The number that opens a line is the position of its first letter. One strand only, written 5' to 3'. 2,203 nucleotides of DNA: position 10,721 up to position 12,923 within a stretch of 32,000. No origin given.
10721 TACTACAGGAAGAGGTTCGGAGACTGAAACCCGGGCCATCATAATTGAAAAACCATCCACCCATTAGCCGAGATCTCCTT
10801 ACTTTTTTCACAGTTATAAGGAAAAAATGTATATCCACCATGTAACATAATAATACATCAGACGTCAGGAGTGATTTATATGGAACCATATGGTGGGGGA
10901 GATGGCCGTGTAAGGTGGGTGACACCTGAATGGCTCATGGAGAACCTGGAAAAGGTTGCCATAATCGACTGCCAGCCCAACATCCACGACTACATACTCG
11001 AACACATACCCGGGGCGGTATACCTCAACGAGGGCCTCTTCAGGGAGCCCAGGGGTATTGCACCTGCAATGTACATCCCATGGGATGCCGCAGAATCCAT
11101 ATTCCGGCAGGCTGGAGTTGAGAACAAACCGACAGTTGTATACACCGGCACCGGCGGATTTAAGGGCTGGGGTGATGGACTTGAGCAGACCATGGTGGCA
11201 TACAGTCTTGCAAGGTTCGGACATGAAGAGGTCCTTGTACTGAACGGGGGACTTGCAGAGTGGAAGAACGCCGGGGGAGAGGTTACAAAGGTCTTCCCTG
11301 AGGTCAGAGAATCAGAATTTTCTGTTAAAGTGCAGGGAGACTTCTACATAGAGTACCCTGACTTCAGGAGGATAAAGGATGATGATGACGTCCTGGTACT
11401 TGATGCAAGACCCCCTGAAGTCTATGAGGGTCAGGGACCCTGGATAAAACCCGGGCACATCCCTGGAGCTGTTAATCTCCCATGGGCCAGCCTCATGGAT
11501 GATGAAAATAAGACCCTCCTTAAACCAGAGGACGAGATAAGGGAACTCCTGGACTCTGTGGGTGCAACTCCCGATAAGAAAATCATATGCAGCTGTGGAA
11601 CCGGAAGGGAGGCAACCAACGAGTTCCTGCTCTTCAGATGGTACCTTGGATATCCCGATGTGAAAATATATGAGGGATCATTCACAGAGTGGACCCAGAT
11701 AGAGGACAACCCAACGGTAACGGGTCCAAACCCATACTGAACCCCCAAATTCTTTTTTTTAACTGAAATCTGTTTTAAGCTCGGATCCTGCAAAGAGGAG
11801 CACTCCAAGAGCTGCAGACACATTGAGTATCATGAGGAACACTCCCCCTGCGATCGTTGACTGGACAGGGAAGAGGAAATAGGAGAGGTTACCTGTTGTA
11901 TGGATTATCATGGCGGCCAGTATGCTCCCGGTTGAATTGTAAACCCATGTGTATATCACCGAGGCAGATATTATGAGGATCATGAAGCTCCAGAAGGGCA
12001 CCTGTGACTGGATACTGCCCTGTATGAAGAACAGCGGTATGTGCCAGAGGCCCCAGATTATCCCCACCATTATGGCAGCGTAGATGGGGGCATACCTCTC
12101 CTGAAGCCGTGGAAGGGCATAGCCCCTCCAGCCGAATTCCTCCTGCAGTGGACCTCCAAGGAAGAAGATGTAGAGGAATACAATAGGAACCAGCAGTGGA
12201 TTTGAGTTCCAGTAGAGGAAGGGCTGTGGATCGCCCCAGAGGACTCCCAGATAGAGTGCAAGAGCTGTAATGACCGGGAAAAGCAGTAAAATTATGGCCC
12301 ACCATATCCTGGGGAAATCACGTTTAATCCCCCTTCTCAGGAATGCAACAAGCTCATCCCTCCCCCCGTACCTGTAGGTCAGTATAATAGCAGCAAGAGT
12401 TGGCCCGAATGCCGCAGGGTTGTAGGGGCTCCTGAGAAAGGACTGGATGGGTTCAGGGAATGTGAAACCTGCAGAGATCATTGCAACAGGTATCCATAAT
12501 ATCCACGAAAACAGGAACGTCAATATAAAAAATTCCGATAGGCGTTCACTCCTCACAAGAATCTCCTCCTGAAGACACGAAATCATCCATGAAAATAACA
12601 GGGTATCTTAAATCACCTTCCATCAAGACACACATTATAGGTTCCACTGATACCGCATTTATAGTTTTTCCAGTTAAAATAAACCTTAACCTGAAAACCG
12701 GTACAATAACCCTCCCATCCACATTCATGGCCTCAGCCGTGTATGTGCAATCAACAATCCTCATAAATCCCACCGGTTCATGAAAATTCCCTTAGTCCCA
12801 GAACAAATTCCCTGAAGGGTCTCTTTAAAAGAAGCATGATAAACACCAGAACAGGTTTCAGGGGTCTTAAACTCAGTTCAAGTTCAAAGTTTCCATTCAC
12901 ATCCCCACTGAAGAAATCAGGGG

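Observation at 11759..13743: Sporulation-type GerW/YtfJ and YtfI-like pair wired to a CPBP protease in a non-sporulating archaeon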

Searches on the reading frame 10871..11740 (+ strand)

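Call 5: search_protein_families(library=pfam, proteins=[window:10871-11740:+], max_evalue=1)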
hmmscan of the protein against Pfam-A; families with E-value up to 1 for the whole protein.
window:10871-11740:+ (289 aa): 1 family
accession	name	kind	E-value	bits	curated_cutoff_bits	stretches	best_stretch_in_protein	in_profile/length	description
PF00581.25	Rhodanese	-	4.8e-31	107.7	22.2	2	165-276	5-101/102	Rhodanese-like domain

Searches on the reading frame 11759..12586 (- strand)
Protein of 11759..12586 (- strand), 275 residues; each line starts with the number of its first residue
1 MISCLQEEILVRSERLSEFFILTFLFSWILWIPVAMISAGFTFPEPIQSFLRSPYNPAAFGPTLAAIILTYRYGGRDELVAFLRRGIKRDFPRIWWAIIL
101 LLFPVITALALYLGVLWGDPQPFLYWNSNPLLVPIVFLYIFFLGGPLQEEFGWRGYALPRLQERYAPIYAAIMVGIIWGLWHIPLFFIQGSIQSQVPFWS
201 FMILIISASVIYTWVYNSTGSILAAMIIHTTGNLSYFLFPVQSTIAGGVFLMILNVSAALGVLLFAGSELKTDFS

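Call 5: search_protein_families(library=pfam, proteins=[window:11759-12586:-], max_evalue=1)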
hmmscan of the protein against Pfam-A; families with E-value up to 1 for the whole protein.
window:11759-12586:- (275 aa): 1 family
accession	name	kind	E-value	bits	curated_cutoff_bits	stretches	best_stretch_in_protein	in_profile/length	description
PF02517.21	Rce1-like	-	7.5e-20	71.5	22.4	1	134-234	4-92/93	Type II CAAX prenyl endopeptidase Rce1-like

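Call 63: search_protein_families(library=ncbifam, proteins=[window:11759-12556:-], max_evalue=0.01)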
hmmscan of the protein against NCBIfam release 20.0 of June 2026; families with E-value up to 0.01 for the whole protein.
window:11759-12556:- (265 aa): 6 families
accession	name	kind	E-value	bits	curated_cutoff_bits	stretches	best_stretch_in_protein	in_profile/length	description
NF041656.1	CPBP_MmRce1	equivalog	5.5e-18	65.5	425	1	9-234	12-242/271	MmRce1 family CPBP family CAAX prenyl protease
NF052643.1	CPBP_SdpC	equivalog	1.9e-08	34.3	300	1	1-249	1-239/253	peptidoglycan release complex CPBP-like subunit SdpC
NF040914.1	Mrt_core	domain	1.2e-06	28.5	100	1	137-225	13-100/108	myxosortase family intramembrane protease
NF041647.1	ABC_perm_CPBP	equivalog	1.9e-06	27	435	1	138-226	556-630/636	ABC transporter permease subunit/CPBP intramembrane protease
NF040593.1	CPBP_fam_MrtX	exception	7.9e-06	25.9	180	1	136-225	142-228/238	myxosortase MrtX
NF047635.1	CPBP_Sphingo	equivalog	0.00012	21.6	225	1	159-228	171-236/237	CPBP family intramembrane glutamic endopeptidase, BDIM_20840 family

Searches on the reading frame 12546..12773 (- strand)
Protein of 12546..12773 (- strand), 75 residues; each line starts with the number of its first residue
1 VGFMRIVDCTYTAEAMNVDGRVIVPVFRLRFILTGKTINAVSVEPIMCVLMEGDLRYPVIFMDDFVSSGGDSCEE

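Call 5: search_protein_families(library=pfam, proteins=[window:12546-12773:-], max_evalue=1)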
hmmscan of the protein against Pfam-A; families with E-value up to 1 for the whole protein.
window:12546-12773:- (75 aa): 0 families

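Call 20: find_homologous_proteins(query=window:12549-12764:-, max_evalue=0.01)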
Query seq(72 aa) (72 aa): 8 proteins with E <= 0.01 among 8 candidates.
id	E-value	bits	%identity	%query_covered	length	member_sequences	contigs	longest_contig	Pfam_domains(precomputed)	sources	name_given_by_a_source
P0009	1.3e-40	154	100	100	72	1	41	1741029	-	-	-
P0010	3.7e-31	124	79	100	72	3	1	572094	-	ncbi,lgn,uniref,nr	ncbi:hypothetical protein [Methanothermobacter sp. K4]|uniref:hypothetical protein n=1 Tax=Methanoth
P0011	6.1e-29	117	74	100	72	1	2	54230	-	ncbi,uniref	ncbi:hypothetical protein [Methanothermobacter sp.]|uniref:hypothetical protein n=1 Tax=Methanotherm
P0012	1.4e-28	116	75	100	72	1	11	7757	-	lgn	-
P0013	1.8e-28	115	76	100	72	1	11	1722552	-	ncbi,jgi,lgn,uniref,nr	ncbi:hypothetical protein [Methanothermobacter sp. DP]|uniref:hypothetical protein n=1 Tax=unclassif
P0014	1.4e-27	113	75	100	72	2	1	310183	-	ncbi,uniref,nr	ncbi:hypothetical protein [Methanothermobacter sp.]|uniref:hypothetical protein n=1 Tax=Methanotherm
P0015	1.3e-26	109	74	100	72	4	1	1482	-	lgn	-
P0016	2.4e-26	109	72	100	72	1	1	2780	-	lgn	-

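Call 59: search_protein_representatives(alignment_id=A3)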
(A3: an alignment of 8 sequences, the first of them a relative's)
Query: 8 sequences, 72 profile positions. Proteins with E-value up to 0.001 (for the whole library): 9; up to 1e-10: 2; up to 1e-30: 1. The best 9 are listed.
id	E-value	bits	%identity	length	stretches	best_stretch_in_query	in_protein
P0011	9.8e-44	163.2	-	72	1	1-72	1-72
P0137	2.6e-13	65.8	-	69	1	2-58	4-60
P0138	1.9e-10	56.6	-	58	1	2-58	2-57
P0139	2.4e-06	43.4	-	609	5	18-54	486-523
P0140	1.8e-05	40.6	-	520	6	19-54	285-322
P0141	2.5e-05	40.2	-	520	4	17-54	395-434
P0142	1.2e-04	38.0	-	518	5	27-54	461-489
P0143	3.1e-04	36.7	-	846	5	21-54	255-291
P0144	5.3e-04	35.9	-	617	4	27-54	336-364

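Call 61: search_protein_families(library=pfam, proteins=[P0137, P0138, P0139, P0140, P0141, P0142, P0143, P0144], max_evalue=0.01)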
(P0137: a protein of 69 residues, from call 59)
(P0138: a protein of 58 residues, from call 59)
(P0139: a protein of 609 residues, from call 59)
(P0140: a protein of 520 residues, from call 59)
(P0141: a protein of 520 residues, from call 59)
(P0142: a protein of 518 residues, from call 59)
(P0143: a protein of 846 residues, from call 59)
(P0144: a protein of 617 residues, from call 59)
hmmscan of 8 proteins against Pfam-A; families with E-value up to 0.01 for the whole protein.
P0137 (69 aa): 0 families

P0138 (58 aa): 0 families

P0139 (609 aa): 7 families
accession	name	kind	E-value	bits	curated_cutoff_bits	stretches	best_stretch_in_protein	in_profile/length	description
PF25390.1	WD40_RLD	-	1.1e-45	157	150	2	345-606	43-295/363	RCC1-like domain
PF00415.24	RCC1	-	3.3e-31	108.1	21.7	4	413-461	5-50/50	Regulator of chromosome condensation (RCC1) repeat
PF13540.12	RCC1_2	-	1.3e-23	82.6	22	2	568-586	10-28/30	Regulator of chromosome condensation (RCC1) repeat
PF00041.27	fn3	-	2.4e-08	34.5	25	1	152-224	8-83/84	Fibronectin type III domain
PF07963.17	N_methyl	-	4e-07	29.8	21.2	1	24-46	3-25/27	Prokaryotic N-terminal methylation motif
PF02080.26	TrkA_C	-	3.1e-05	24.2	27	0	278-301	6-31/71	TrkA-C domain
PF16656.11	Pur_ac_phosph_N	-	0.0031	18.5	30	0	151-219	7-86/93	Purple acid Phosphatase, N-terminal domain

P0140 (520 aa): 5 families
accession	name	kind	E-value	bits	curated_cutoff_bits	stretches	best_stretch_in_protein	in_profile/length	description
PF25390.1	WD40_RLD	-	2.9e-89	300.4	150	2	188-515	29-344/363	RCC1-like domain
PF13540.12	RCC1_2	-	6.1e-54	179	22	7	417-446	1-30/30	Regulator of chromosome condensation (RCC1) repeat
PF00415.24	RCC1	-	1.5e-50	170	21.7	7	263-315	1-50/50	Regulator of chromosome condensation (RCC1) repeat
PF25384.1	Alsin_RLD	-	6.6e-09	36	100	1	352-431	267-347/405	Alsin RCC1-like domain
PF07963.17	N_methyl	-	7.6e-06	25.7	21.2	1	10-32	5-27/27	Prokaryotic N-terminal methylation motif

P0141 (520 aa): 6 families
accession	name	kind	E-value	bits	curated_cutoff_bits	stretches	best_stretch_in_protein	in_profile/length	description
PF25390.1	WD40_RLD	-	4.8e-68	230.6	150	2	300-513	29-240/363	RCC1-like domain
PF00415.24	RCC1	-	7.3e-58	193.4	21.7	6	322-372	3-50/50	Regulator of chromosome condensation (RCC1) repeat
PF13540.12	RCC1_2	-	2.7e-49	164.2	22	7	304-333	1-30/30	Regulator of chromosome condensation (RCC1) repeat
PF25384.1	Alsin_RLD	-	7.4e-14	52.3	100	3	183-286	214-314/405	Alsin RCC1-like domain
PF07963.17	N_methyl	-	1.9e-06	27.6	21.2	1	6-29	2-25/27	Prokaryotic N-terminal methylation motif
PF16732.10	ComP_DUS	-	0.0015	19.8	27.3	1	33-105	2-76/87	Type IV minor pilin ComP, DNA uptake sequence receptor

P0142 (518 aa): 5 families
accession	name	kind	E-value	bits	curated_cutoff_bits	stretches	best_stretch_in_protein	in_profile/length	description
PF25390.1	WD40_RLD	-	4.3e-68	230.7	150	2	185-511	28-342/363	RCC1-like domain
PF13540.12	RCC1_2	-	1.9e-51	171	22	7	136-164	2-30/30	Regulator of chromosome condensation (RCC1) repeat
PF00415.24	RCC1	-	1.3e-50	170.2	21.7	6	432-482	3-50/50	Regulator of chromosome condensation (RCC1) repeat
PF25384.1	Alsin_RLD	-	7.4e-09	35.8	100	0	263-371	243-345/405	Alsin RCC1-like domain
PF07963.17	N_methyl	-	0.00079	19.3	21.2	1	11-35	2-26/27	Prokaryotic N-terminal methylation motif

P0143 (846 aa): 4 families
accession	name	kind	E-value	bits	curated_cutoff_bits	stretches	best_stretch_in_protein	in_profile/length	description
PF25390.1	WD40_RLD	-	1.7e-95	320.9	150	4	102-359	90-333/363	RCC1-like domain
PF00415.24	RCC1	-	1.8e-66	221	21.7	9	176-228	1-50/50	Regulator of chromosome condensation (RCC1) repeat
PF13540.12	RCC1_2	-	4.1e-62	205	22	9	160-189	1-30/30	Regulator of chromosome condensation (RCC1) repeat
PF25384.1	Alsin_RLD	-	7.6e-07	29.2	100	0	177-256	242-318/405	Alsin RCC1-like domain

P0144 (617 aa): 7 families
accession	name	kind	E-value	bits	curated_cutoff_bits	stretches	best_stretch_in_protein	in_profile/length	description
PF25390.1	WD40_RLD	-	2.4e-83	280.9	150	2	234-574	34-357/363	RCC1-like domain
PF00415.24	RCC1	-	2.1e-57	191.9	21.7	6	473-523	3-50/50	Regulator of chromosome condensation (RCC1) repeat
PF13540.12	RCC1_2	-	9.5e-48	159.3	22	7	510-538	1-29/30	Regulator of chromosome condensation (RCC1) repeat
PF25384.1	Alsin_RLD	-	2.4e-08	34.1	100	0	234-281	278-324/405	Alsin RCC1-like domain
PF00041.27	fn3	-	2.1e-05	25.1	25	1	138-225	1-82/84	Fibronectin type III domain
PF07963.17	N_methyl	-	0.00011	22.1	21.2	1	9-32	3-26/27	Prokaryotic N-terminal methylation motif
PF01248.31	Ribosomal_L7Ae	-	0.0044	17.1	22.1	0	325-360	3-40/95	Ribosomal protein L7Ae/L30e/S12e/Gadd45 family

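Call 63: search_protein_families(library=ncbifam, proteins=[window:12546-12764:-], max_evalue=0.01)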
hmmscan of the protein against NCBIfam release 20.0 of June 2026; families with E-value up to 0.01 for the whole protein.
window:12546-12764:- (72 aa): 0 families

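Call 79: predict_structure(alignment_id=A3)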
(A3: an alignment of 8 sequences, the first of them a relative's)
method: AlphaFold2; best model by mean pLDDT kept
length: 72 residues; sequences in the alignment: 8
mean_pLDDT: 77.8   pTM: 0.58
mean pLDDT of the five models: 77.8, 76.1, 72.2, 56.7, 46.5
residues with pLDDT >= 90: 28; 70-90: 26; 50-70: 6; < 50: 12
segments of 3 or more residues with pLDDT < 50: 61-72
pLDDT, mean of each block of 10 residues (from residue 1): 93 85 94 93 83 65 39 39
secondary structure, 60 per line:
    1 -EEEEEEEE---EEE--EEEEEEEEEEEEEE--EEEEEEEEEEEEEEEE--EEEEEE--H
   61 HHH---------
elements in order: E2-9 E13-15 E18-31 E34-49 E52-57 H60-63

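Call 84: fold_search(model_id=the predicted structure, library=pdb)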
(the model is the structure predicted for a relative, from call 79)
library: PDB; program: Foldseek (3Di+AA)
matches with E <= 10: 772; with E <= 0.001: 0
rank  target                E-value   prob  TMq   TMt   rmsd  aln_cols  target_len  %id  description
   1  2rfr                  3.9e-01  0.35  0.36  0.22   4.4        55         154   13  Crystal structure of an ntf2-like protein with a cystatin-like fold (saro_3722) from novosphingobium aromaticivorans dsm (released 2007-10-16)
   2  7oha_L                3.9e-01  0.14  0.20  0.15   8.2        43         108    5  nucleosome with TBP and TFIIA bound at SHL +2 (released 2021-07-28)
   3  3k80_D                3.9e-01  0.08  0.21  0.17  10.6        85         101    7  Structure of essential protein from Trypanosoma brucei (released 2010-11-17)
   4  9ccr_C                4.1e-01  0.09  0.21  0.13  11.8        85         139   14  Crystal structure of the EspE7 thioesterase mutant R35A from the esperamicin biosynthetic pathway at 1.6 A (released 2025-06-25)
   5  3vhx_H                4.7e-01  0.38  0.38  0.33   5.0        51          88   12  The crystal structure of Arf6-MKLP1 (Mitotic kinesin-like protein 1) complex (released 2012-05-16)
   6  3gwr_B                4.7e-01  0.30  0.34  0.23   5.3        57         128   14  Crystal structure of Putative calcium/calmodulin-dependent protein kinase type II association domain (YP_315894.1) fro (released 2009-04-14)
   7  9q9k_A                5.0e-01  0.41  0.42  0.10   5.1        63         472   10  Cryo-EM structure of human Mre11-Rad50 (MR) complex bound to DNA and telomeric factor TRF2 fragment (438-542) (released 2025-10-01)
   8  3e99                  5.7e-01  0.15  0.29  0.19   7.8        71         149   14  Crystal structure of the beta subunit of the benzoate 1,2-dioxygenase (benb, bmaa0186) from burkholderia mallei atcc 233 (released 2008-09-16)
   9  4rh8_A                5.7e-01  0.05  0.20  0.12  11.0        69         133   13  Crystal structure of the outer membrane lipopolysaccharide transport protein LptE (RlpB) from Escherichia coli in the  (released 2015-11-11)
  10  3ejv                  6.1e-01  0.06  0.22  0.14   8.5        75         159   13  Crystal structure of a cystatin-like protein (saro_2766) from novosphingobium aromaticivorans dsm at 1.40 A resolution (released 2008-09-30)
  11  6of9_F                6.6e-01  0.25  0.35  0.24   5.0        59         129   14  Structure of the Chlamydamonas reinhardtii CamKII hub homology domain (released 2019-04-17)
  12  5kph_MODEL_1_A        6.6e-01  0.15  0.25  0.22  12.6        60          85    8  Solution NMR Structure of Denovo Beta Sheet Design Protein, Northeast Structural Genomics Consortium (NESG) Ta (released 2016-09-28)
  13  6uxc_A                7.0e-01  0.66  0.37  0.20   3.7        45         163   11  1.65A resolution structure of the hypothetical protein CT253 from Chlamydia trachomatis (released 2020-11-11)
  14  9q9h_B                7.0e-01  0.41  0.41  0.09   4.6        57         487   10  Cryo-EM structure of human Mre11-Rad50 complex bound to DNA (released 2025-10-01)
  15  3gwr_A                7.0e-01  0.23  0.34  0.23   5.2        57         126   14  Crystal structure of Putative calcium/calmodulin-dependent protein kinase type II association domain (YP_315894.1) fro (released 2009-04-14)
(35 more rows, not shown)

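Call 89: search_solved_structures(query=A4, max_evalue=1)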
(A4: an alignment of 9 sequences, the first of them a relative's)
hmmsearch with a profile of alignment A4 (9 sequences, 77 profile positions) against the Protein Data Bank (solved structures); distinct sequences matched with E-value up to 1: 2.
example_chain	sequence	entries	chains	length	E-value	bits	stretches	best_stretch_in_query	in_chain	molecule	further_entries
9t31_A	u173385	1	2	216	0.77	12.9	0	28-59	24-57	Spindlin-4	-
4uy4_A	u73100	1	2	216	0.78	12.9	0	28-59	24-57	SPINDLIN-4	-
